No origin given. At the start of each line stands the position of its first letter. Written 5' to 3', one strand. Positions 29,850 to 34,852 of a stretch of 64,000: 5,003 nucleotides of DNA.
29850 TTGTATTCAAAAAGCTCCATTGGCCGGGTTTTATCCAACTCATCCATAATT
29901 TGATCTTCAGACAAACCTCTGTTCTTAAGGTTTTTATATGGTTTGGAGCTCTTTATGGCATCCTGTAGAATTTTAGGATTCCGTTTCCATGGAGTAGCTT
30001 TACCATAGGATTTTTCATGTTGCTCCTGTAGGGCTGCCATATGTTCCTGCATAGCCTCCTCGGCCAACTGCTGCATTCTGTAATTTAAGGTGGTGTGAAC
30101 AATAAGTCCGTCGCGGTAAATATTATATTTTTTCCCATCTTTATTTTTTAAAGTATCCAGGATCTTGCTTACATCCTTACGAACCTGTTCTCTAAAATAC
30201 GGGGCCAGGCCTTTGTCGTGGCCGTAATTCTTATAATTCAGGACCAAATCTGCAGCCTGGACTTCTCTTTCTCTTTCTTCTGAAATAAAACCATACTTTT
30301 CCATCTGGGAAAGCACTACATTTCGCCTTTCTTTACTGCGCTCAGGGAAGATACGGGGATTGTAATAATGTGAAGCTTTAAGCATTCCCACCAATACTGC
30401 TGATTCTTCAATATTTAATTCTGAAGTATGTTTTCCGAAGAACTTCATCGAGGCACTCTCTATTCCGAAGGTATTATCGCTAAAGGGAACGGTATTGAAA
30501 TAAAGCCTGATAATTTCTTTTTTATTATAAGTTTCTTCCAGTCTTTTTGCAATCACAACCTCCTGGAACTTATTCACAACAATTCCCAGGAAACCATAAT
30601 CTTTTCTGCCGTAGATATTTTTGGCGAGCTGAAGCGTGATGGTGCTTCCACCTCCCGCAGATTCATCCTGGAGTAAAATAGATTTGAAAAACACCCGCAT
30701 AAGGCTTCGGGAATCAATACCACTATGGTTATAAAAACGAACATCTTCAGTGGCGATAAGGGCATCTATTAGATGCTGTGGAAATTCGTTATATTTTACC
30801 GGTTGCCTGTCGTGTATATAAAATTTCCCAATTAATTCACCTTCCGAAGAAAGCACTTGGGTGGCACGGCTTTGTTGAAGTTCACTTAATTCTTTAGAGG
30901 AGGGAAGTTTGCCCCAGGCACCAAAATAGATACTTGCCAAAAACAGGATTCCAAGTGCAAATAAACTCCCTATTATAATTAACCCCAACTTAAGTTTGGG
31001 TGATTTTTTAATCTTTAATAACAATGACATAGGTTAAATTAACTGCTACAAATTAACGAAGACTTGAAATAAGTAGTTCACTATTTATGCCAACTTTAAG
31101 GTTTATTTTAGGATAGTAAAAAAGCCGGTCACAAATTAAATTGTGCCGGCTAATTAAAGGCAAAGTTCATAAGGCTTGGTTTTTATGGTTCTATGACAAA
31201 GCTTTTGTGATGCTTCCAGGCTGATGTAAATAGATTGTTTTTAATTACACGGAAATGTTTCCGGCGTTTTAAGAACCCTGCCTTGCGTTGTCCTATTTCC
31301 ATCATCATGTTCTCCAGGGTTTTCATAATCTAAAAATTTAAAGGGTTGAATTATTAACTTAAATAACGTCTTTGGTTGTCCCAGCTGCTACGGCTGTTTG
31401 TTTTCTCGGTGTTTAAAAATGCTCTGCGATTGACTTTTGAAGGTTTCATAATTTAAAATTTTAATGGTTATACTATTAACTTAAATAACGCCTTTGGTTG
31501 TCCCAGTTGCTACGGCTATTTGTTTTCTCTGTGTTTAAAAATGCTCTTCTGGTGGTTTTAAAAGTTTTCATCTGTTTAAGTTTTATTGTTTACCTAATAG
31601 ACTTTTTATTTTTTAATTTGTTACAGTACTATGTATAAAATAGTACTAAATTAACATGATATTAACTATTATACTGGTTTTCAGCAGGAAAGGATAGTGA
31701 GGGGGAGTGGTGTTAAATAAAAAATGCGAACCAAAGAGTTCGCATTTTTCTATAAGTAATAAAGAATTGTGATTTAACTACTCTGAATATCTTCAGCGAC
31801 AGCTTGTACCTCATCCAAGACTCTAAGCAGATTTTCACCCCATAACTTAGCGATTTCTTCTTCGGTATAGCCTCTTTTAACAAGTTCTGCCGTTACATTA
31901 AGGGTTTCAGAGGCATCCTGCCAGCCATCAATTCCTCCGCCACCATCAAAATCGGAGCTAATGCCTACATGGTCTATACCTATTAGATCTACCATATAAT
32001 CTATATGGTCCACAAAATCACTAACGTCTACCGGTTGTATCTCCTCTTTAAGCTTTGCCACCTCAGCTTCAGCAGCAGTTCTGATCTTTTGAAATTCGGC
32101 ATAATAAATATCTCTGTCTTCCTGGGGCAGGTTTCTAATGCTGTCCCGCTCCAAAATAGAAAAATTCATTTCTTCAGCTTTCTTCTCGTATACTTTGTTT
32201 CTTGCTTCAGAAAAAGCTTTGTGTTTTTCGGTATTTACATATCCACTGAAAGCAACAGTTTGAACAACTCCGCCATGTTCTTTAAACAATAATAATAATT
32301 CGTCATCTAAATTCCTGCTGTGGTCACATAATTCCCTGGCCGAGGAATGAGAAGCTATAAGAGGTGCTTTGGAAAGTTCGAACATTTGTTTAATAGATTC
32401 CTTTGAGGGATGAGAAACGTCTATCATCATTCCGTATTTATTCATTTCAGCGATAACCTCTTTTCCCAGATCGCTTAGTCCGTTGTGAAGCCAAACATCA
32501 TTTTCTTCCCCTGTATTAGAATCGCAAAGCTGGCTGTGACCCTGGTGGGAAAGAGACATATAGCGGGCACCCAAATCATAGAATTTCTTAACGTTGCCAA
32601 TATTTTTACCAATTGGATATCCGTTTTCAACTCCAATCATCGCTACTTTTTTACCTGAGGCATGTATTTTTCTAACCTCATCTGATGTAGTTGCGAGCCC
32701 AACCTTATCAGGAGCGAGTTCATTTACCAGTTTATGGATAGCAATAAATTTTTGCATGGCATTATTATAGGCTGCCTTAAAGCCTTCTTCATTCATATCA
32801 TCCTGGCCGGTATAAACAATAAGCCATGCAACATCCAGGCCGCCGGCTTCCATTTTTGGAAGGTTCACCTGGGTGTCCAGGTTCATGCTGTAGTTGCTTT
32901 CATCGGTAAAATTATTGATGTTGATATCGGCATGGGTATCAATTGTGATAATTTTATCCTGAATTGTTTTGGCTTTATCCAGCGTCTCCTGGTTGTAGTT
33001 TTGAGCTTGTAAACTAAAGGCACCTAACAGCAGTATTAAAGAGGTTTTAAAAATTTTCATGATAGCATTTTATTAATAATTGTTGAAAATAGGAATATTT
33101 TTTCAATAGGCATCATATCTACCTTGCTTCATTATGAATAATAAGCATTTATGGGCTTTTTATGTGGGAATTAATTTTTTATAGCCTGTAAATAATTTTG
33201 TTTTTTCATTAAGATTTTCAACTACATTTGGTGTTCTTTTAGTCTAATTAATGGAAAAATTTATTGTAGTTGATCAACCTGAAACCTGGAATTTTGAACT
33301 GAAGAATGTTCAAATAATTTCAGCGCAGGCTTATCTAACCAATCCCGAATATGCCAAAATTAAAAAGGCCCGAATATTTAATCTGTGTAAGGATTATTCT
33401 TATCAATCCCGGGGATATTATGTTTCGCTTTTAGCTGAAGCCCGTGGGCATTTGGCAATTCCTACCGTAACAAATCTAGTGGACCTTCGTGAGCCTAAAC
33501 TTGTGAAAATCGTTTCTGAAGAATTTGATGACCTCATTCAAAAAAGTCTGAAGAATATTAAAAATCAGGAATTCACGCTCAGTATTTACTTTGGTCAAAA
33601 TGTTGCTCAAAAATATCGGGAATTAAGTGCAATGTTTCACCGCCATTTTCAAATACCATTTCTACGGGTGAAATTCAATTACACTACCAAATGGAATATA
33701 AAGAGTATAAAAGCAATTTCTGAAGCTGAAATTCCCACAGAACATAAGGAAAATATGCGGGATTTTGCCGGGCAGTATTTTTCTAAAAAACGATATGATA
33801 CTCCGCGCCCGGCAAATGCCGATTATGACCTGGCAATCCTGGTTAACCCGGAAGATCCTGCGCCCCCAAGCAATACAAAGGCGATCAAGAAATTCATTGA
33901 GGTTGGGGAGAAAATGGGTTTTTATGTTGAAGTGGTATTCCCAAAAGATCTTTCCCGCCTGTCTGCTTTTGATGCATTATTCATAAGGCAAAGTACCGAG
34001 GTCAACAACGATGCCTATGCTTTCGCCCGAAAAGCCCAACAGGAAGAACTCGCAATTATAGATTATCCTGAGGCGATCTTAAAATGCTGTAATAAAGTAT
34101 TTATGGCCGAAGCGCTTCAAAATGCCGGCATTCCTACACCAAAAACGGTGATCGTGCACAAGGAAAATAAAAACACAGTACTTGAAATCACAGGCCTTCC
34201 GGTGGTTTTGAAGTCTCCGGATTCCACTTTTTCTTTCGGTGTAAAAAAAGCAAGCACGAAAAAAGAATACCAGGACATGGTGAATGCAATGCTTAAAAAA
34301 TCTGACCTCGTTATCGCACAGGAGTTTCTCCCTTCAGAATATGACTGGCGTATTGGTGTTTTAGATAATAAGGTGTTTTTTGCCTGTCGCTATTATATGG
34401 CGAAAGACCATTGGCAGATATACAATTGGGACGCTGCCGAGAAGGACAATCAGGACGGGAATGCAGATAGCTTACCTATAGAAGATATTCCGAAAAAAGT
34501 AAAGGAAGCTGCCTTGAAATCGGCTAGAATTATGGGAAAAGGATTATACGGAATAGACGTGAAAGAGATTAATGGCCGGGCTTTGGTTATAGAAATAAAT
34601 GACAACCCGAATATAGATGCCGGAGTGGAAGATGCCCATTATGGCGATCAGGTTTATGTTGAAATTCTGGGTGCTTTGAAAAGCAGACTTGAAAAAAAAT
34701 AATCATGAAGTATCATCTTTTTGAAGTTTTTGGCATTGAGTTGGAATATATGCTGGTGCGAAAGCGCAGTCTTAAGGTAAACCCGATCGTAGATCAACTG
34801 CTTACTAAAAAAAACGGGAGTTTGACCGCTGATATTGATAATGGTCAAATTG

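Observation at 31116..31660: Stand-alone cassette of three tandem micro-ORFs encoding very basic 31/31/47-aa peptides, two as a ~122-bp tandem duplication under apparent purifying selection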

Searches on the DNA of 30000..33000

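Call 3: search_rna_families(source=window, start=30000, end=33000, threshold=evalue, max_evalue=10, show_alignments=3)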
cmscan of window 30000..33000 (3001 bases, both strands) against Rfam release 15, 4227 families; matches with E-value up to 10: 9.
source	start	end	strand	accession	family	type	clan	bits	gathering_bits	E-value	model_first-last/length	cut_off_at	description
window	31118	31223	-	RF00112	CyaR_RyeE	Gene; sRNA;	-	25.9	47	0.094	1-85/85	no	CyaR/Rye RNA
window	31712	31811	-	RF00558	L20_leader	Cis-reg; leader;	-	22.5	58.7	0.25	1-127/127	no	Ribosomal protein L20 leader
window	31791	31865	-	RF00268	snoZ7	Gene; snRNA; snoRNA; CD-box;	CL00057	20.4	43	2.7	1-78/78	no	Small nucleolar RNA snoZ7/snoR77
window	30892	30978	-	RF03337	mir-6505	Gene; miRNA;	-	19.2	96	1.5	1-68/68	no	mir-6505 microRNA precursor family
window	32638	32689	-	RF01625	ceN28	Gene; snRNA; snoRNA; CD-box;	-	18.7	70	1.6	1-88/88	no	Caenorhabditis snoRNA ceN28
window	30826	31018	+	RF00557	L10_leader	Cis-reg; leader;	-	17.5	44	9.8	1-138/138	no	Ribosomal protein L10 leader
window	31791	31842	-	RF01136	sR28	Gene; snRNA; snoRNA; CD-box;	-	13.7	39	2.3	1-55/55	no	Small nucleolar RNA sR28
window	30307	30382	+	RF02126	GHRLOS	Gene; lncRNA;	-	13.4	48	4.8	1-70/70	no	Ghrelin opposite strand RNA conserved region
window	31087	31151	-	RF02671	Ysr35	Gene; sRNA;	-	11.8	428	3.1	1-339/339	no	Yersinia sRNA 35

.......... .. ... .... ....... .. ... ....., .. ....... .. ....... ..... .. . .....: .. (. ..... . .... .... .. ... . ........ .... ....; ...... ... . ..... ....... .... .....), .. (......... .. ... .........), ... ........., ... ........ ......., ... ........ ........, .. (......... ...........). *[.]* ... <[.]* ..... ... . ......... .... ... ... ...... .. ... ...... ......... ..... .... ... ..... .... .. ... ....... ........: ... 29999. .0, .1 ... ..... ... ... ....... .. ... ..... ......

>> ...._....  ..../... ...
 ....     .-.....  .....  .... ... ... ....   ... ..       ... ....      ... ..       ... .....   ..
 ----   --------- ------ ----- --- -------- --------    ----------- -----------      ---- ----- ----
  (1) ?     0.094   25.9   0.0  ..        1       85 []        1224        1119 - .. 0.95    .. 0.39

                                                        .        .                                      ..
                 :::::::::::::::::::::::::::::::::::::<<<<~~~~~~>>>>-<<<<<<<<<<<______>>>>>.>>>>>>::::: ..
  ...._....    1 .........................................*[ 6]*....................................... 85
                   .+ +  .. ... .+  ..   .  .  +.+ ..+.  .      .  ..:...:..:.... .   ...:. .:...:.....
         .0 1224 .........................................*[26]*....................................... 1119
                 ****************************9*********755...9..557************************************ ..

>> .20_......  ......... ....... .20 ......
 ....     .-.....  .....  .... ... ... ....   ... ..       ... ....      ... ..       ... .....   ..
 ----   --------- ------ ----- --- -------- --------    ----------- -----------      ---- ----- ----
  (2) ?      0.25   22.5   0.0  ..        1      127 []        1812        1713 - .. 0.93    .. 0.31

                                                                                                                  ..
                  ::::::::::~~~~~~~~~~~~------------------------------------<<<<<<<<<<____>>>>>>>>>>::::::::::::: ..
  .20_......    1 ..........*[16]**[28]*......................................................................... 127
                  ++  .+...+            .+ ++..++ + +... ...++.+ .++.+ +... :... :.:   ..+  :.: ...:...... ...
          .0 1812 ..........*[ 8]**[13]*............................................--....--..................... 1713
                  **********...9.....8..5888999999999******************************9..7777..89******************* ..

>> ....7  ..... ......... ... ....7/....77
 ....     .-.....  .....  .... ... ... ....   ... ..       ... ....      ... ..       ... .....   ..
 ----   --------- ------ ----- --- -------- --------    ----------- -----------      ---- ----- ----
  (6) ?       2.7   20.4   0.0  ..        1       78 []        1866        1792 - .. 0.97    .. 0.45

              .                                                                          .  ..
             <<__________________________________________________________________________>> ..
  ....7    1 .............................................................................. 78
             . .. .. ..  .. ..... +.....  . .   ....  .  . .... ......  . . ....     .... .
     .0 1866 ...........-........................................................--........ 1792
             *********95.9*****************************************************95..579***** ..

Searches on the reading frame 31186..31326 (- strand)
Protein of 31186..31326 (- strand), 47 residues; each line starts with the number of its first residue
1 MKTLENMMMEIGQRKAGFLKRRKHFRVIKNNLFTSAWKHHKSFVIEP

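Call 7: search_protein_families(library=ncbifam, proteins=[window:31186-31326:-], max_evalue=10)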
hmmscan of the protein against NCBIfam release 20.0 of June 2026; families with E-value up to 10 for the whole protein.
seq(47 aa): 0 families

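Call 8: search_protein_families(library=pfam, proteins=[window:31186-31326:-], max_evalue=10)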
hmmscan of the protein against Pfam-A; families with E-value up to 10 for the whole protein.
seq(47 aa): 0 families

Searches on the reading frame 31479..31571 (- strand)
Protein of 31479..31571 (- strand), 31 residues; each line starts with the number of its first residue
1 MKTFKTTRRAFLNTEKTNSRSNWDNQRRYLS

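Call 7: search_protein_families(library=ncbifam, proteins=[window:31479-31571:-], max_evalue=10)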
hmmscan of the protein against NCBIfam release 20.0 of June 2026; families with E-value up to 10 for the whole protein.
seq(31 aa): 0 families

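Call 8: search_protein_families(library=pfam, proteins=[window:31479-31571:-], max_evalue=10)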
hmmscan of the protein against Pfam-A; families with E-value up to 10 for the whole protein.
seq(31 aa): 0 families

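Call 65: predict_structure(alignment_id=A5)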
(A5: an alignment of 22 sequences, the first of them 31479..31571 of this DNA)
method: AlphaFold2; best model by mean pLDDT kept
length: 31 residues; sequences in the alignment: 22
mean_pLDDT: 65.1   pTM: 0.17
mean pLDDT of the five models: 65.1, 63.1, 62.7, 62.4, 61.2
residues with pLDDT >= 90: 0; 70-90: 5; 50-70: 26; < 50: 0
segments of 3 or more residues with pLDDT < 50: none
pLDDT, mean of each block of 10 residues (from residue 1): 67 64 65 59
secondary structure, 60 per line:
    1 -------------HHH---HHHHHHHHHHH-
elements in order: H20-30

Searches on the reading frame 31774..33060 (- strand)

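Call 24: search_protein_families(library=pfam, proteins=[window:31774-33060:-], max_evalue=0.001)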
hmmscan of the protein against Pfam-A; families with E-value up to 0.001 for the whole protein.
window:31774-33060:- (428 aa): 1 family
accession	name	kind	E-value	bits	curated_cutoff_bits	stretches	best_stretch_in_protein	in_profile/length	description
PF01244.27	Peptidase_M19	-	5.2e-92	308.8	26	1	33-417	2-319/319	Membrane dipeptidase (Peptidase family M19)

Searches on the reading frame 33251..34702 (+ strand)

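Call 23: search_protein_families(library=pfam, proteins=[window:33251-34702:+], max_evalue=0.001)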
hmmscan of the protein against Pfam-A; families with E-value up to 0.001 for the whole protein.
window:33251-34702:+ (483 aa): 5 families
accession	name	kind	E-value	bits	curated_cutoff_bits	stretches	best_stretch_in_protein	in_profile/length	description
PF14401.11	RLAN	-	1.5e-48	164.7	25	1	25-170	1-148/150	RimK-like ATPgrasp N-terminal domain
PF07478.18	Dala_Dala_lig_C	-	5e-12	46.2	24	1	290-453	3-176/204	D-ala D-ala ligase C-terminus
PF08443.16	RimK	-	6.7e-11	42.6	21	1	281-456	3-170/188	RimK-like ATP-grasp domain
PF02655.19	ATP-grasp_3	-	6e-05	23.6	23.2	1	279-450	1-154/160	ATP-grasp domain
PF03761.21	DUF316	-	8.3e-05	22.7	21.2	0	17-70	120-174/282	Nematode trypsin-6-like family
